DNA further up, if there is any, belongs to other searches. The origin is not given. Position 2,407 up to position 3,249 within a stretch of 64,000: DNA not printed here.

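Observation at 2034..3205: Unassignable 180-aa basic protein behind two overlapping LexA boxes, a candidate novel SOS effector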

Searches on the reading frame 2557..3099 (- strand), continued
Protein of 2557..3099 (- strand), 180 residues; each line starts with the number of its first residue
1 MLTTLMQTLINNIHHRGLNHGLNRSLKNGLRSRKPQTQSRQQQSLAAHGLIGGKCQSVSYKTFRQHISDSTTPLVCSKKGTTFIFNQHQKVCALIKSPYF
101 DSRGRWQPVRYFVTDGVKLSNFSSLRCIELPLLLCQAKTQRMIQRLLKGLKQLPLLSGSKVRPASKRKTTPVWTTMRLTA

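Call 42: fold_search(model_id=the predicted structure, library=pdb)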
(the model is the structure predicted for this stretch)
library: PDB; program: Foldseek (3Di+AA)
matches with E <= 10: 485; with E <= 0.001: 0
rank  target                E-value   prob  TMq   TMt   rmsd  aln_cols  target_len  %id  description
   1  7tbo_B                7.5e-02  0.47  0.21  0.13  15.7       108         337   18  LOV2-DARPIN fusion : D12 (released 2023-07-05)
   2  8f5z_B                8.9e-02  0.20  0.18  0.06  11.5       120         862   15  Composite map of CryoEM structure of Arabidopsis thaliana phytochrome A (released 2023-06-28)
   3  8iff_A                1.5e-01  0.21  0.19  0.06  10.8       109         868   13  Cryo-EM structure of Arabidopsis phytochrome A. (released 2023-08-02)
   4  6ph4_A                2.1e-01  0.15  0.15  0.10  13.0       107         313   14  Full length LOV-PAS-HK construct from the LOV-HK sensory protein from Brucella abortus (light-adapted, construct 15-48 (released 2020-12-30)
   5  8isk_A                2.1e-01  0.15  0.18  0.06  10.9       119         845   15  Pr conformer of Zea mays phytochrome A1 - ZmphyA1-Pr (released 2023-08-09)
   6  8isi_A                2.2e-01  0.30  0.21  0.06  10.2       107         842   15  Photochromobilin-free form of Arabidopsis thaliana phytochrome A - apo-AtphyA (released 2023-08-09)
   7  5hzh                  2.8e-01  0.16  0.17  0.10  12.4        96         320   14  Crystal structure of photoinhibitable Rac1 containing C450A mutant LOV2 domain (released 2016-12-21)
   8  2v0u                  2.8e-01  0.14  0.16  0.20  12.2        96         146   14  n- and c-terminal helices of oat lov2 (404-546) are involved in light-induced signal transduction (cryo dark structure o (released 2007-12-11)
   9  6edz_D                2.8e-01  0.13  0.16  0.05  20.1       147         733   10  Crystal structure of Mycobacterium tuberculosis ICL2 in complex with acetyl-CoA, form I (released 2019-08-14)
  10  6edz_A                3.0e-01  0.13  0.16  0.05  20.0       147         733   11  Crystal structure of Mycobacterium tuberculosis ICL2 in complex with acetyl-CoA, form I (released 2019-08-14)
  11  5hzi_A                3.2e-01  0.14  0.16  0.07  12.2        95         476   15  Crystal structure of photoinhibitable Intersectin1 containing C450M mutant LOV2 domain (released 2016-12-21)
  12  6edz_C                3.6e-01  0.15  0.15  0.05  19.9       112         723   12  Crystal structure of Mycobacterium tuberculosis ICL2 in complex with acetyl-CoA, form I (released 2019-08-14)
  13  6ee1_C                4.1e-01  0.11  0.17  0.06  18.4       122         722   12  Crystal structure of Mycobacterium tuberculosis ICL2 in complex with acetyl-CoA (released 2019-08-14)
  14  6ee1_B                4.1e-01  0.08  0.15  0.06  18.8       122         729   11  Crystal structure of Mycobacterium tuberculosis ICL2 in complex with acetyl-CoA (released 2019-08-14)
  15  4x7r_A                4.3e-01  0.25  0.18  0.07  10.2        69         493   19  Crystal structure of S. aureus TarM G117R mutant in complex with Fondaparinux, alpha-GlcNAc-glycerol and UDP (released 2015-02-25)
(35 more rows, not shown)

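Call 44: find_homologous_proteins(query=A5, max_evalue=0.001)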
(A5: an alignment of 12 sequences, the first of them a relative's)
Query A5 (12 sequences) (80 aa, profile of the alignment): 33 proteins with E <= 0.001 among 304 candidates.
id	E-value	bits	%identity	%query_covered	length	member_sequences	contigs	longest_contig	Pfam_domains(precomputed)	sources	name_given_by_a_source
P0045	1.8e-28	116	50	75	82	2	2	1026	-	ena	-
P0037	3.1e-28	115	42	74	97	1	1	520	-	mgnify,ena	mgnify:CR=1 FL=1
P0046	7.4e-28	114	44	100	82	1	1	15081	-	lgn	-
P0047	1.9e-26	110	43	93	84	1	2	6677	-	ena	-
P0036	2.7e-26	109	100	100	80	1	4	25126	-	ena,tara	tara:strand:- start:1079 stop:1321 length:243 start_codon:yes stop_codon:yes gene_type:complete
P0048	3.1e-26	109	43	93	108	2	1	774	-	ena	-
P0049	3.1e-26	109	45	84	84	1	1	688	-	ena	-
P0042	3.1e-26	109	36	90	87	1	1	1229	-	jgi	-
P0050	7.0e-26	108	42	99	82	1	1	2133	-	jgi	jgi:hypothetical protein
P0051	2.1e-25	106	45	89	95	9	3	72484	-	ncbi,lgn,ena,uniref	ncbi:hypothetical protein [uncultured Oceanicoccus sp.]|uniref:hypothetical protein n=1 Tax=uncultur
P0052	7.6e-25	105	44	91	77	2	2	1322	-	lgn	-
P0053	1.6e-24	104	48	80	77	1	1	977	-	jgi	jgi:hypothetical protein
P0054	9.4e-24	101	42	90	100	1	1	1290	-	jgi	jgi:hypothetical protein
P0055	1.1e-23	101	70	100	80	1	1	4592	-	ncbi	-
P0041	2.2e-23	100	32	79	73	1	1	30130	-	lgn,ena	-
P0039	3.0e-23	99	34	81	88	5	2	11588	-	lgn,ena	-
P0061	2.5e-22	96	45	80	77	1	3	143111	-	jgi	jgi:hypothetical protein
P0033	2.7e-22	96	32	78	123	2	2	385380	-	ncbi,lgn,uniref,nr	ncbi:Uncharacterised protein [BD1-7 clade bacterium]|uniref:Uncharacterized protein n=1 Tax=BD1-7 cl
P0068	1.5e-18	84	30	75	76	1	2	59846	-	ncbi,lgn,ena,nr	ncbi:MAG: hypothetical protein HRU20_12775 [Pseudomonadales bacterium]|nr:hypothetical protein [Pseu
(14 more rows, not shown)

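Call 45: find_encoding_contigs(protein=P0051, flank=4000, max_places=1)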
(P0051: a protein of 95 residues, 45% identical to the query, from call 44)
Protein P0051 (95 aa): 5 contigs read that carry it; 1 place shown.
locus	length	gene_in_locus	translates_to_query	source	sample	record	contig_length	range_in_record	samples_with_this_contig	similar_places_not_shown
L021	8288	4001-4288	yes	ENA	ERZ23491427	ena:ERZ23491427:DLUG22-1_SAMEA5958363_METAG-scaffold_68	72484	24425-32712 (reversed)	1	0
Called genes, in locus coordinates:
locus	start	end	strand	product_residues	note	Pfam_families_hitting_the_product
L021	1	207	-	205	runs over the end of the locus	PF01583:APS_kinase, PF13671:AAA_33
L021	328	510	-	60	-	-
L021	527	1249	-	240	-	PF00588:SpoU_methylase, PF12105:SpoU_methylas_C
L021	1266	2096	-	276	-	PF13509:S1_2, PF21191:CvfB_1st (faint), PF13509:S1_2 (weak), PF17783:WHD_CvfB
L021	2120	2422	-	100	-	PF07876:Dabb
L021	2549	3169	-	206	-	PF01346:FKBP_N, PF00254:FKBP_C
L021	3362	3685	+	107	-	PF20661:SutA-RBD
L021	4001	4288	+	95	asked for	-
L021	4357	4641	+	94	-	-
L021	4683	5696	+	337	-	PF04245:NA37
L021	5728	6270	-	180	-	PF09831:DUF2058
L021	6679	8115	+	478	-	PF00224:PK, PF02887:PK_C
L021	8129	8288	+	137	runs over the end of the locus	PF00472:RF-1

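Call 46: find_encoding_contigs(protein=P0033, flank=4000, max_places=1)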
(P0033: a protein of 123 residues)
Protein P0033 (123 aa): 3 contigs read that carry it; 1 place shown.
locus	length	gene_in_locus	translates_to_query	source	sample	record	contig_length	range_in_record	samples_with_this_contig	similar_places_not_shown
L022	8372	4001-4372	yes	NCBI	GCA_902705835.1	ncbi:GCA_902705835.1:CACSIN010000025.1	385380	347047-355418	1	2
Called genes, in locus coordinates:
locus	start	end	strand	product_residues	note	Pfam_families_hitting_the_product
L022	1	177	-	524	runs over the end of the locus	PF00117:GATase, PF07722:Peptidase_C26 (weak), PF02540:NAD_synthase, PF00958:GMP_synt_C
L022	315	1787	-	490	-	PF00478:IMPDH, PF00571:CBS, PF03060:NMO, PF01070:FMN_dh (weak)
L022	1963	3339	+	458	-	PF13742:tRNA_anti_2, PF01336:tRNA_anti-codon, PF02601:Exonuc_VII_L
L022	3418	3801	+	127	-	PF04247:SirB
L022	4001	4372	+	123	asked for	-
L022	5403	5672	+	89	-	PF19837:DUF6316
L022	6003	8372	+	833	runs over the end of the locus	PF08206:OB_RNB, PF17876:CSD2, PF00773:RNB, PF00575:S1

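Call 47: find_encoding_contigs(protein=P0061, flank=4000, max_places=1)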
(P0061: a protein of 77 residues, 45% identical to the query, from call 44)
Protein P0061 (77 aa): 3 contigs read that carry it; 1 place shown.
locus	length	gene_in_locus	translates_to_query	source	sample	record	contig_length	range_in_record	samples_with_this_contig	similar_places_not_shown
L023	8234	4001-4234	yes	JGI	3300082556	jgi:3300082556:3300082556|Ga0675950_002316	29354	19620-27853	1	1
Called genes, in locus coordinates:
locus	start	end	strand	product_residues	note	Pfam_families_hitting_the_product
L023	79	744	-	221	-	PF01346:FKBP_N, PF00254:FKBP_C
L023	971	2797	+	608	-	PF00664:ABC_membrane, PF00005:ABC_tran, PF02463:SMC_N (weak)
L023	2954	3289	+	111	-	PF20661:SutA-RBD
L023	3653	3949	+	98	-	-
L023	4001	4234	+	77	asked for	-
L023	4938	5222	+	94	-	-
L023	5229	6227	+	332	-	PF04245:NA37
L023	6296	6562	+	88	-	PF12843:QSregVF_b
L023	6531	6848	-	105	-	PF11743:DUF3301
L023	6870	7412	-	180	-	PF09831:DUF2058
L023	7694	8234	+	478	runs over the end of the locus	PF00224:PK, PF02887:PK_C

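Call 48: find_encoding_contigs(protein=P0068, flank=4000, max_places=1)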
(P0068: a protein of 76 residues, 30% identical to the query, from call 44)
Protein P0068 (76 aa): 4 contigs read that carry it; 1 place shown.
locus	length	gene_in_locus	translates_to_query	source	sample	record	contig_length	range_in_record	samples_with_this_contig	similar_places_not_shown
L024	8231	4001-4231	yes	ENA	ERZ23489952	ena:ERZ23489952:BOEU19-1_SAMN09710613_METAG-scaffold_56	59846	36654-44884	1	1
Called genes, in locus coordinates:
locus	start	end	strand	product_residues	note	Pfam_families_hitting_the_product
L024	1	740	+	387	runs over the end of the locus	PF00730:HhH-GPD, PF14815:NUDIX_4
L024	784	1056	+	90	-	PF04362:Iron_traffic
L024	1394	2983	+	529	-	PF00005:ABC_tran, PF02463:SMC_N (faint), PF13304:AAA_21 (faint), PF12848:ABC_tran_Xtn, PF00005:ABC_tran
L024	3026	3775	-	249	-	PF07238:PilZ (weak)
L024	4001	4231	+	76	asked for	-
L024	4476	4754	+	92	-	PF19837:DUF6316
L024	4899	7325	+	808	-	PF08461:WHD_RNase_R (weak), PF08206:OB_RNB, PF17876:CSD2, PF00773:RNB, PF00575:S1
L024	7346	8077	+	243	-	PF08032:SpoU_sub_bind, PF00588:SpoU_methylase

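Call 63: find_encoding_contigs(protein=P0001, flank=1000, max_places=4)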
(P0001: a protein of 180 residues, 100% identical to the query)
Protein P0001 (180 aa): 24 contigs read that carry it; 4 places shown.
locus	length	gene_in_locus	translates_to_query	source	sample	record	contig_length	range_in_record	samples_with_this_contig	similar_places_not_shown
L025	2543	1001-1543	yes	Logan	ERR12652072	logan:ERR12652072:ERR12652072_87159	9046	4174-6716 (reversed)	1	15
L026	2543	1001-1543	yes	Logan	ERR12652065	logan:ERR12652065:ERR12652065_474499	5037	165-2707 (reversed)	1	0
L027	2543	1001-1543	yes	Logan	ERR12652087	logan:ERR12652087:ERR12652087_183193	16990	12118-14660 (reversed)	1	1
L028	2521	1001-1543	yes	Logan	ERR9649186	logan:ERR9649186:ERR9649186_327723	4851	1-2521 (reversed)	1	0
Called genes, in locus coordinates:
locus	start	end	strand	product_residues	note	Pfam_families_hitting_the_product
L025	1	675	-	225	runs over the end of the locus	PF13441:Gly-zipper_YMGG, PF05433:Rick_17kDa_Anti, PF13488:Gly-zipper_Omp, PF00691:OmpA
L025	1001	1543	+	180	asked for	-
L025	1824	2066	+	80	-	-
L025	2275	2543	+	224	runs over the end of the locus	PF00702:Hydrolase, PF13419:HAD_2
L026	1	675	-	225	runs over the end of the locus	PF13441:Gly-zipper_YMGG, PF05433:Rick_17kDa_Anti, PF13488:Gly-zipper_Omp, PF00691:OmpA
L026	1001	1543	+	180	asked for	-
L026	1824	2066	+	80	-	-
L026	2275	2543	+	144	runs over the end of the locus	?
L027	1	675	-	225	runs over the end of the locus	PF13441:Gly-zipper_YMGG, PF05433:Rick_17kDa_Anti, PF13488:Gly-zipper_Omp, PF00691:OmpA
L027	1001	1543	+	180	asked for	-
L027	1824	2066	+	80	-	-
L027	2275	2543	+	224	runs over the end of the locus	PF00702:Hydrolase, PF13419:HAD_2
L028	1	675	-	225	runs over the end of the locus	PF13441:Gly-zipper_YMGG, PF05433:Rick_17kDa_Anti, PF13488:Gly-zipper_Omp, PF00691:OmpA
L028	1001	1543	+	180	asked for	-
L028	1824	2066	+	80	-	-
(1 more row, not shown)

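Call 70: search_protein_families(library=padloc, proteins=[window:2557-3099:-, P0036, P0051, P0021], max_evalue=1)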
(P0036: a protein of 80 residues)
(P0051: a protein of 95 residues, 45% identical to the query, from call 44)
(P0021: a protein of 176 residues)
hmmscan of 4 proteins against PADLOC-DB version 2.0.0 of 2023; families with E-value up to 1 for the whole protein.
window:2557-3099:- (180 aa): 0 families

P0036 (80 aa): 0 families

P0051 (95 aa): 0 families

P0021 (176 aa): 0 families

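Call 71: fold_search(model_id=the predicted structure, library=viral)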
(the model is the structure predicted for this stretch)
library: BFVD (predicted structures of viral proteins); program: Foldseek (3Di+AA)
matches with E <= 10: 611; with E <= 0.001: 0
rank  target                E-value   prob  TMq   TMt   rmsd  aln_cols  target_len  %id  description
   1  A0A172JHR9            4.0e-03  1.00  0.30  0.49  10.9       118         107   10  Uncharacterized protein [Bacillus phage AR9]
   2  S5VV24                1.4e-02  0.38  0.15  0.14  19.4       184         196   12  Uncharacterized protein [Pseudomonas phage PaBG]
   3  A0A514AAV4            1.8e-02  0.91  0.22  0.20  13.2       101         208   15  Uncharacterized protein [Bacillus phage Karezi]
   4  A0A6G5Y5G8            3.2e-02  1.00  0.23  0.69   3.5        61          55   18  (no name in the UniProt tables at hand)
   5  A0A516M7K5            3.6e-02  0.44  0.19  0.23  16.9       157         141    8  (no name in the UniProt tables at hand)
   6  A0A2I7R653            3.8e-02  0.99  0.25  0.51   3.9        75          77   13  (no name in the UniProt tables at hand)
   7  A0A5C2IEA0            4.8e-02  0.77  0.22  0.40  10.4        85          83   12  (no name in the UniProt tables at hand)
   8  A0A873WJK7            5.1e-02  0.44  0.20  0.21  12.5       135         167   13  Uncharacterized protein [Klebsiella phage Miami]
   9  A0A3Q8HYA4            5.5e-02  0.20  0.13  0.19  12.2        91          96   15  (no name in the UniProt tables at hand)
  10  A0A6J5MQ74            5.8e-02  0.69  0.25  0.27  12.8       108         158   13  Uncharacterized protein [uncultured Caudovirales phage]
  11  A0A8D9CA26            1.1e-01  0.54  0.26  0.23  10.1       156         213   10  Uncharacterized protein [uncultured marine phage]
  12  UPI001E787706         1.3e-01  0.98  0.27  0.60   3.1        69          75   13  (no name look-up for this kind of identifier)
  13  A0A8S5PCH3            1.3e-01  0.60  0.22  0.43   5.7        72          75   14  Uncharacterized protein [Siphoviridae sp. ctmpG14]
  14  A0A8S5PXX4            1.4e-01  0.38  0.18  0.19  13.5        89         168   12  Uncharacterized protein (Fragment) [Podoviridae sp. ctXSp1]
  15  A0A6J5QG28            1.5e-01  0.38  0.15  0.29  12.3        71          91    7  Uncharacterized protein [uncultured Caudovirales phage]
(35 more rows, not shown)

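Call 78: find_related_loci(query=A7, collection=metagenome_contigs, flank=2000)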
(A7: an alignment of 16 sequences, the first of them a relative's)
Query A7 (95 aa) in metagenome_contigs; peptide patterns used: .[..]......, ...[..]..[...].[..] (x = any residue, [..] = any of these).
64 stretches matched a pattern; 12 encode a relative of the query (tblastn E <= 1e-3); 12 distinct loci.
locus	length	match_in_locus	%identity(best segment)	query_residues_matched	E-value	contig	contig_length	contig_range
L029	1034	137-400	69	6-95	8e-42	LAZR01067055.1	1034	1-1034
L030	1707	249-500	63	8-95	1e-35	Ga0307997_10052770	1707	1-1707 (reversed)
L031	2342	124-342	74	12-84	4e-35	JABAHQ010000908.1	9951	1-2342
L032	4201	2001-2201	85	17-83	8e-37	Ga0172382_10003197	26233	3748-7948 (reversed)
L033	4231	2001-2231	64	8-84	4e-34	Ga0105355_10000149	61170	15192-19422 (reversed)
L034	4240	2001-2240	62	12-95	6e-33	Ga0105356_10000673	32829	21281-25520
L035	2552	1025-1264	62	12-95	5e-33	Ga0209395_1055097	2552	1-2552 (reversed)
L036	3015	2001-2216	67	13-84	1e-31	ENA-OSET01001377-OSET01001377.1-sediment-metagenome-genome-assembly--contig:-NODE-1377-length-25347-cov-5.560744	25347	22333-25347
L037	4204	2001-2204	65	11-78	1e-28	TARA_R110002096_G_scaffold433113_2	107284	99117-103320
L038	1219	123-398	51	7-95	2e-27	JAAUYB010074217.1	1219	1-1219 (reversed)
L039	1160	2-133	77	35-78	3e-20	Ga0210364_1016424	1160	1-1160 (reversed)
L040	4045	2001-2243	73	11-95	9e-40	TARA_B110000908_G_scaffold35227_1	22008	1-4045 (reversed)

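Call 88: find_related_loci(query=A7, collection=viral_contigs, flank=3000)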
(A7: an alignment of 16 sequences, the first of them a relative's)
Query A7 (95 aa) in viral_contigs; peptide patterns used: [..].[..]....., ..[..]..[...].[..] (x = any residue, [..] = any of these).
21 stretches matched a pattern, but none encodes a relative of the query by tblastn (E <= 1e-3).

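Call 89: find_related_loci(query=A1, collection=viral_contigs, flank=3000)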
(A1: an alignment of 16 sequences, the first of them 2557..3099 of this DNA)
Query A1 (180 aa) in viral_contigs; peptide patterns used: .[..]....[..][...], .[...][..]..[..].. (x = any residue, [..] = any of these).
50 stretches matched a pattern, but none encodes a relative of the query by tblastn (E <= 1e-3).

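Call 90: search_dna_similar(query=window:2557-3099:-, collection=phages, mode=protein, max_evalue=0.01)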
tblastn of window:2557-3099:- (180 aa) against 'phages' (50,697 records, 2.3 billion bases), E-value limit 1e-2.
No match.

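Call 91: search_dna_similar(query=window:2557-3099:-, collection=plasmids, mode=protein, max_evalue=0.01)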
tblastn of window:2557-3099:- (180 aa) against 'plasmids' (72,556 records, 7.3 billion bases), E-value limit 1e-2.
No match.

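Call 93: search_solved_structures(query=A7, max_evalue=10)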
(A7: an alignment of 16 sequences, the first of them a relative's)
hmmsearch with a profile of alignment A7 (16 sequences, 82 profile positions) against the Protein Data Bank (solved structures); distinct sequences matched with E-value up to 10: 2.
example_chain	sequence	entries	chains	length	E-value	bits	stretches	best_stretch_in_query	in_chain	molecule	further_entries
7awz_A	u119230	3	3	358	0.073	16.3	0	48-64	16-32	Scone-E | SconeE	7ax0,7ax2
4zno_A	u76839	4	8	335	0.74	13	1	6-38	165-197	Natterin-like protein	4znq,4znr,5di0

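Call 97: search_protein_families(library=ncbifam, alignment_id=A3, max_evalue=0.1)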
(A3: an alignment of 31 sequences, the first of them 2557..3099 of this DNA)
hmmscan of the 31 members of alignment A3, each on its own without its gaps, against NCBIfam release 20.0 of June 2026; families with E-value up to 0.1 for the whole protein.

A. member 1, window:2557-3099:- (180 aa): 0 families

B. families by the number of members that match (of 31 scanned): 10 families
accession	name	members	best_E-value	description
NF041435.1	UmoD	1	0.0095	UmoD family flagellar biogenesis regulator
NF001273.0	PRK00230.1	1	0.015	orotidine-5'-phosphate decarboxylase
NF045502.1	variant_rSAM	1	0.02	radical SAM protein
TIGR04546.1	rSAM_ahbC_deAc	1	0.024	12,18-didecarboxysiroheme deacetylase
TIGR01953.1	NusA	1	0.041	transcription termination factor NusA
NF001060.0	PRK00117.4-4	1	0.046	recombination regulator RecX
TIGR04399.1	acc_Sec_SLAP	1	0.058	accessory Sec system S-layer assembly protein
NF042921.1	HpaC_Thermus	1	0.063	4-hydroxyphenylacetate 3-monooxygenase reductase subunit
NF003437.0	PRK04965.1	1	0.071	NADH:flavorubredoxin reductase NorW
NF005812.0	PRK07678.1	1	0.086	aminotransferase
